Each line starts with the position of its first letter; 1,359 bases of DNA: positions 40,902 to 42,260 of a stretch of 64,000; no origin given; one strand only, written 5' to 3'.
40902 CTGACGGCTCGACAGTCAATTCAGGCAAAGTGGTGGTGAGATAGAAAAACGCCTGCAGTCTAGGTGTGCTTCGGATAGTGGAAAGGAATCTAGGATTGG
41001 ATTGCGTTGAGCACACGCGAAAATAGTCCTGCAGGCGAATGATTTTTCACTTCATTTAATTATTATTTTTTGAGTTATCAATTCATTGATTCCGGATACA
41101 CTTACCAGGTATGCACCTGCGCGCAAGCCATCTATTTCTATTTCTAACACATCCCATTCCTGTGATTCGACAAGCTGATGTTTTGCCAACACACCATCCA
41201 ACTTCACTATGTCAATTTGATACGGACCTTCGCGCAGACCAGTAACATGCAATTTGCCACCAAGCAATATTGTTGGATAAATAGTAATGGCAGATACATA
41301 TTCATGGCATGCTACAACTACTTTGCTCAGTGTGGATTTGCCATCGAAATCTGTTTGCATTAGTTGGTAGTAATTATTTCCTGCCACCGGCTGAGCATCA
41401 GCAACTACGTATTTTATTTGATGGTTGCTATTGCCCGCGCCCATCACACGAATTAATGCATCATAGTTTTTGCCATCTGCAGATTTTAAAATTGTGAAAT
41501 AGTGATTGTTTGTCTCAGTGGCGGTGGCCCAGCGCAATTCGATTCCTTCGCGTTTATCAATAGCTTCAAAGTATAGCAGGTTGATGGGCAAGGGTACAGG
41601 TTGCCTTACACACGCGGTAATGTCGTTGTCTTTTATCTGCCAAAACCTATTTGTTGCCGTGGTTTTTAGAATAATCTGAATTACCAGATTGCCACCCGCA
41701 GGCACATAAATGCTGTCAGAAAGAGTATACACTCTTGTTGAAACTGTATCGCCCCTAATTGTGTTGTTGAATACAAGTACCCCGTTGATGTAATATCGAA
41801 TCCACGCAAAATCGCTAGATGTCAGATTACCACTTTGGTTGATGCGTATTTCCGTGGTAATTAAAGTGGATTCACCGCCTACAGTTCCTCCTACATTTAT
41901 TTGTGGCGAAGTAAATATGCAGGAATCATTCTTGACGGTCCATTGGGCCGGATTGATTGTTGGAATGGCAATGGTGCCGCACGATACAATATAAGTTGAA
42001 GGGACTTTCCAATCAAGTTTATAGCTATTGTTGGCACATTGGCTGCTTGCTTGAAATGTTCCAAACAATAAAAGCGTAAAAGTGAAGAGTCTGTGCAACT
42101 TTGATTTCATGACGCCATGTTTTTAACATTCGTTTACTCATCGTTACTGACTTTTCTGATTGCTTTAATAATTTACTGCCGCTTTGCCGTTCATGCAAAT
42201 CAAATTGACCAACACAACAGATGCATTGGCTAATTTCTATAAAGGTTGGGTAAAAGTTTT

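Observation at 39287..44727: About 5.4 kb block of T9SS cargo genes plus a small OMP, with a shared paralogous internal module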

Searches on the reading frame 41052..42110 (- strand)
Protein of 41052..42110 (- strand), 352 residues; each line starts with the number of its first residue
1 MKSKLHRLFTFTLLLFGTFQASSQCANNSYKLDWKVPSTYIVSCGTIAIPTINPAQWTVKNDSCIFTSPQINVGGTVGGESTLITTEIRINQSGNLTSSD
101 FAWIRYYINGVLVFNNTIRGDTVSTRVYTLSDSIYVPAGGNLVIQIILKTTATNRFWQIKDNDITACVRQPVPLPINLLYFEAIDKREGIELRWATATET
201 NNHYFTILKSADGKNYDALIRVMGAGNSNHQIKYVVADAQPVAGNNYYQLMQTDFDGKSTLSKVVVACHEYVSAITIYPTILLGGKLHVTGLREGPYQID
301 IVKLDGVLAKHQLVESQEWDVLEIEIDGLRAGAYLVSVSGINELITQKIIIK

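Call 3: search_protein_families(library=pfam, proteins=[window:41052-42110:-], max_evalue=0.1)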
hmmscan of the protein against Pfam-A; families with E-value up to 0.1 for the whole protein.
window:41052-42110:- (352 aa): 1 family
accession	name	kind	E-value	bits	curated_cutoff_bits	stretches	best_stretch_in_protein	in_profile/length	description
PF18962.6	Por_Secre_tail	-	0.0044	17.7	27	1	296-351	21-75/75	Secretion system C-terminal sorting domain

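Call 4: search_protein_families(library=ncbifam, proteins=[window:41052-42110:-], max_evalue=0.1)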
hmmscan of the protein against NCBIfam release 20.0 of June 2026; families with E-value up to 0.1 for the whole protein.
window:41052-42110:- (352 aa): 2 families
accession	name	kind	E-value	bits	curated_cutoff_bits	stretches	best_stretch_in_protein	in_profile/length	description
TIGR04183.1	Por_Secre_tail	domain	0.0001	22.2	23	1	285-352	9-72/72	T9SS type A sorting domain-containing protein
NF052318.1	T9SS_sortase_N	equivalog_domain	0.0042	17.2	40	1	9-78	7-71/140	type IX secretion system sortase PorU, long form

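Call 8: search_solved_structures(query=window:41052-42110:-, max_evalue=1)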
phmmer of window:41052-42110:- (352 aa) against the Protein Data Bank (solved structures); distinct sequences matched with E-value up to 1: 0.

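Call 11: find_homologous_proteins(query=window:41052-42110:-)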
Query window:41052-42110:- (352 aa): 42 proteins with E <= 0.001 among 2387 candidates.
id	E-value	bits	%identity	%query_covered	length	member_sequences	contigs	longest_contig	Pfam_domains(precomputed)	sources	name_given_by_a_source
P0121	9.1e-234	793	100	100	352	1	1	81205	-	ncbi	-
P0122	5.6e-73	264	40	99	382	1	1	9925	PF18962.8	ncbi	-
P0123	1.0e-71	260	40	100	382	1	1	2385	PF18962.8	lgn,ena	-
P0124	8.2e-69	251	37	100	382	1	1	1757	PF18962.8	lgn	-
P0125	1.1e-57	214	43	71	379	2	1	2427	-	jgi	jgi:hypothetical protein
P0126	2.2e-49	187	37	93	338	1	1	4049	PF18962.8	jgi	jgi:hypothetical protein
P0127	1.3e-46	178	37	79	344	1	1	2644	-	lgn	-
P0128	3.2e-46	176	35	98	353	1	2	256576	PF18962.8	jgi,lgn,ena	-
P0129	1.2e-45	174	38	75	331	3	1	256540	PF18962.8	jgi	-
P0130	5.1e-42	162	36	93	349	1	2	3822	-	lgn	-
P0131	8.2e-42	162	38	74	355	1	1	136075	PF18962.8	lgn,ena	-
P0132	1.3e-40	158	42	63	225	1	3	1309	-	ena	-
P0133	7.9e-40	155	36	88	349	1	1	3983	-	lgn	-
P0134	8.4e-40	155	39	66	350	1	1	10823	-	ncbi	-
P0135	1.9e-39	154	37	74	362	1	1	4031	-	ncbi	-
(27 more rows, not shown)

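Call 12: list_cluster_members(proteins=[P0001, window:41052-42110:-, window:42288-42869:-, window:39287-40945:+])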
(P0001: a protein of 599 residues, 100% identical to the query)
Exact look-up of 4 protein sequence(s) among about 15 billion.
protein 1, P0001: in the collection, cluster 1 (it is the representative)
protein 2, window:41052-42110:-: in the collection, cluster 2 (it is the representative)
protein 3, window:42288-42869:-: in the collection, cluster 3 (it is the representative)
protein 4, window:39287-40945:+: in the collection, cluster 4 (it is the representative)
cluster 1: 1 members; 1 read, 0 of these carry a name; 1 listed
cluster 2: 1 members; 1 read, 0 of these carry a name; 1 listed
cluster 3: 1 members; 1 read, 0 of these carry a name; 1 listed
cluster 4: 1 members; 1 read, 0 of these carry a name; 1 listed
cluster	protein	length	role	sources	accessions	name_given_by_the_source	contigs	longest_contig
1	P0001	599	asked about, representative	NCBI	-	-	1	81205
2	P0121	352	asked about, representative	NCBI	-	-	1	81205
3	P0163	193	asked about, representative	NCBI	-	-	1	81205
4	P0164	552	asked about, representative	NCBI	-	-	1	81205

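Call 28: find_encoding_contigs(protein=P0122, flank=8000, max_places=2)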
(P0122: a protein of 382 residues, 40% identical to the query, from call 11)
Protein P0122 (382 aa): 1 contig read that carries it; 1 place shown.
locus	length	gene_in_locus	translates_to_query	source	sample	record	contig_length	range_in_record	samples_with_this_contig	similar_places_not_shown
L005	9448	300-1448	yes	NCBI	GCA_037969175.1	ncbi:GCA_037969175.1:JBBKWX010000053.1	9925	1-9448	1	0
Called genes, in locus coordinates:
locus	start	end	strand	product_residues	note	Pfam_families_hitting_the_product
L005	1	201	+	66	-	?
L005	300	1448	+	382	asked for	PF18962:Por_Secre_tail (weak)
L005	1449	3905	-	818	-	PF01588:tRNA_bind, PF03483:B3_4, PF03484:B5, PF17759:tRNA_synthFbeta, PF03147:FDX-ACB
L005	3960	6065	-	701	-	PF17191:RecG_wedge, PF00270:DEAD, PF04851:ResIII, PF00271:Helicase_C, PF19833:RecG_dom3_C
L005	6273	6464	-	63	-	PF00313:CSD, PF08206:OB_RNB (weak)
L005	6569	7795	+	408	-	PF13229:Beta_helix, PF05048:NosD, PF13229:Beta_helix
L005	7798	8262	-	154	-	PF03544:TonB_C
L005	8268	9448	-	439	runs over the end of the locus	-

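Call 32: predict_structure(alignment_id=A2)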
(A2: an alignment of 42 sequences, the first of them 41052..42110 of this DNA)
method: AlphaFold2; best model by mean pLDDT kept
length: 352 residues; sequences in the alignment: 42
mean_pLDDT: 90.3   pTM: 0.53
mean pLDDT of the five models: 90.3, 89.0, 88.8, 88.8, 88.6
residues with pLDDT >= 90: 268; 70-90: 51; 50-70: 30; < 50: 3
segments of 3 or more residues with pLDDT < 50: 18-20
pLDDT, mean of each block of 10 residues (from residue 1): 57 52 67 95 90 87 98 87 94 93 98 97 91 93 98 96 92 72 94 95 97 95 94 97 95 93 93 90 94 94 97 89 95 97 92 95
secondary structure, 60 per line:
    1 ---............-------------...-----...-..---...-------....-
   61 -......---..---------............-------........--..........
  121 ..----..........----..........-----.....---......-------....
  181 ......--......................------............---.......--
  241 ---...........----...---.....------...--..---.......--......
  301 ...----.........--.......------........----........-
elements in order: H4-15 E29-31 E46-48 E56-59 E62-67 E82-93 E101-108 E111-119 E127-136 E141-150 E156-160 E164-169 E177-186 E189-210 E217-228 E232-238 E244-254 E259-261 E265-269 E276-278 E286-292 E295-303 E308-316 E319-325 E332-339 E344-351

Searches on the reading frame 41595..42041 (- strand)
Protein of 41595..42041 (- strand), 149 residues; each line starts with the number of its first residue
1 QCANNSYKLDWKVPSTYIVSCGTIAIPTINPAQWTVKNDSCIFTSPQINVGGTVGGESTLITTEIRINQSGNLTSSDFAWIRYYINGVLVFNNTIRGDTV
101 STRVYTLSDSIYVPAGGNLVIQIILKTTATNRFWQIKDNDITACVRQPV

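Call 6: search_protein_families(library=pfam, proteins=[window:41595-42041:-], max_evalue=10)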
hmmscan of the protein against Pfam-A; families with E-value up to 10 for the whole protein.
seq(149 aa): 0 families
